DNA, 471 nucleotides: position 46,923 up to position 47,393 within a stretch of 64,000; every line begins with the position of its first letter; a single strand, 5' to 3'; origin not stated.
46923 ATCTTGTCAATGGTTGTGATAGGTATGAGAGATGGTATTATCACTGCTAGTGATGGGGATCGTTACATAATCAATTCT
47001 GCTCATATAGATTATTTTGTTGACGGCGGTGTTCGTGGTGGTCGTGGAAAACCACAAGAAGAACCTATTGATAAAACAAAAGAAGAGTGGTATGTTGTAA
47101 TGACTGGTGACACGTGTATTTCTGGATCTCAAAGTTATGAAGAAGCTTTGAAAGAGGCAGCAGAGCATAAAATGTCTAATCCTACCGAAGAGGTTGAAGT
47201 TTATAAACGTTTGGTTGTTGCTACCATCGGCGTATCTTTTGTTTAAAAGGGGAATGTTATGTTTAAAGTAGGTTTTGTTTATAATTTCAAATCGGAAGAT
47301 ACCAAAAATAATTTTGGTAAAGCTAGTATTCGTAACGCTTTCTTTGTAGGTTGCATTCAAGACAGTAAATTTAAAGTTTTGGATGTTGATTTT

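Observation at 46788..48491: Tandem triplication of MFK-family genes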

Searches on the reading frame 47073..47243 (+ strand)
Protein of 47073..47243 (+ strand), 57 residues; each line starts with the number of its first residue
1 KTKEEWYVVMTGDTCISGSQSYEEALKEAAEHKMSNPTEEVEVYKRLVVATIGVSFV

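Call 80: search_solved_structures(query=A6, max_evalue=10, show_alignments=2)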
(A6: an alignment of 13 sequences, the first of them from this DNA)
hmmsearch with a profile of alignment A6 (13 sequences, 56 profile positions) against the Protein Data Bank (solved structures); distinct sequences matched with E-value up to 10: 12.
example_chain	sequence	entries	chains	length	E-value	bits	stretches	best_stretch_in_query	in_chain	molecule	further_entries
8fjf_A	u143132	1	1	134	0.00021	24.4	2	5-35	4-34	H10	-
7bpl_A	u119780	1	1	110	0.076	16.2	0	13-39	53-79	NF1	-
9jix_A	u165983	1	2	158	0.1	15.8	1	14-40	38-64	De Novo Designed ATPase, PL2x4_2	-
2n2u_A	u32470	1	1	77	0.18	15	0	18-40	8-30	OR358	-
4h1x_A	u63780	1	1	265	0.24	14.6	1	21-49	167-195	Phosphate-binding protein pstS 2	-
2ebn_A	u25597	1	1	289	0.35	14.1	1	17-48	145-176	ENDO-BETA-N-ACETYLGLUCOSAMINIDASE F1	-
7vf3_B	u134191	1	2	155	0.71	13.1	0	10-26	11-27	Uteroglobin,PB1m7 peptide,Uteroglobin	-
7bqc_A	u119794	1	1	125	0.75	13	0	14-40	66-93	NF4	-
4gqo_A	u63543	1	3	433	0.75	13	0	26-42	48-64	Lmo0859 protein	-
7vg7_B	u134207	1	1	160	0.79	13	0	10-26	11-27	Uteroglobin,PB1m6A9 peptide,Uteroglobin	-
6wrv_D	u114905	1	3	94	1.6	12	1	9-36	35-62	Computationally designed protein 3DS18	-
2ia4_A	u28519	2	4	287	2.7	11.2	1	13-40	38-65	Putative periplasmic binding transport protein | PERIPLASMIC BINDING TRANSPORT PROTEIN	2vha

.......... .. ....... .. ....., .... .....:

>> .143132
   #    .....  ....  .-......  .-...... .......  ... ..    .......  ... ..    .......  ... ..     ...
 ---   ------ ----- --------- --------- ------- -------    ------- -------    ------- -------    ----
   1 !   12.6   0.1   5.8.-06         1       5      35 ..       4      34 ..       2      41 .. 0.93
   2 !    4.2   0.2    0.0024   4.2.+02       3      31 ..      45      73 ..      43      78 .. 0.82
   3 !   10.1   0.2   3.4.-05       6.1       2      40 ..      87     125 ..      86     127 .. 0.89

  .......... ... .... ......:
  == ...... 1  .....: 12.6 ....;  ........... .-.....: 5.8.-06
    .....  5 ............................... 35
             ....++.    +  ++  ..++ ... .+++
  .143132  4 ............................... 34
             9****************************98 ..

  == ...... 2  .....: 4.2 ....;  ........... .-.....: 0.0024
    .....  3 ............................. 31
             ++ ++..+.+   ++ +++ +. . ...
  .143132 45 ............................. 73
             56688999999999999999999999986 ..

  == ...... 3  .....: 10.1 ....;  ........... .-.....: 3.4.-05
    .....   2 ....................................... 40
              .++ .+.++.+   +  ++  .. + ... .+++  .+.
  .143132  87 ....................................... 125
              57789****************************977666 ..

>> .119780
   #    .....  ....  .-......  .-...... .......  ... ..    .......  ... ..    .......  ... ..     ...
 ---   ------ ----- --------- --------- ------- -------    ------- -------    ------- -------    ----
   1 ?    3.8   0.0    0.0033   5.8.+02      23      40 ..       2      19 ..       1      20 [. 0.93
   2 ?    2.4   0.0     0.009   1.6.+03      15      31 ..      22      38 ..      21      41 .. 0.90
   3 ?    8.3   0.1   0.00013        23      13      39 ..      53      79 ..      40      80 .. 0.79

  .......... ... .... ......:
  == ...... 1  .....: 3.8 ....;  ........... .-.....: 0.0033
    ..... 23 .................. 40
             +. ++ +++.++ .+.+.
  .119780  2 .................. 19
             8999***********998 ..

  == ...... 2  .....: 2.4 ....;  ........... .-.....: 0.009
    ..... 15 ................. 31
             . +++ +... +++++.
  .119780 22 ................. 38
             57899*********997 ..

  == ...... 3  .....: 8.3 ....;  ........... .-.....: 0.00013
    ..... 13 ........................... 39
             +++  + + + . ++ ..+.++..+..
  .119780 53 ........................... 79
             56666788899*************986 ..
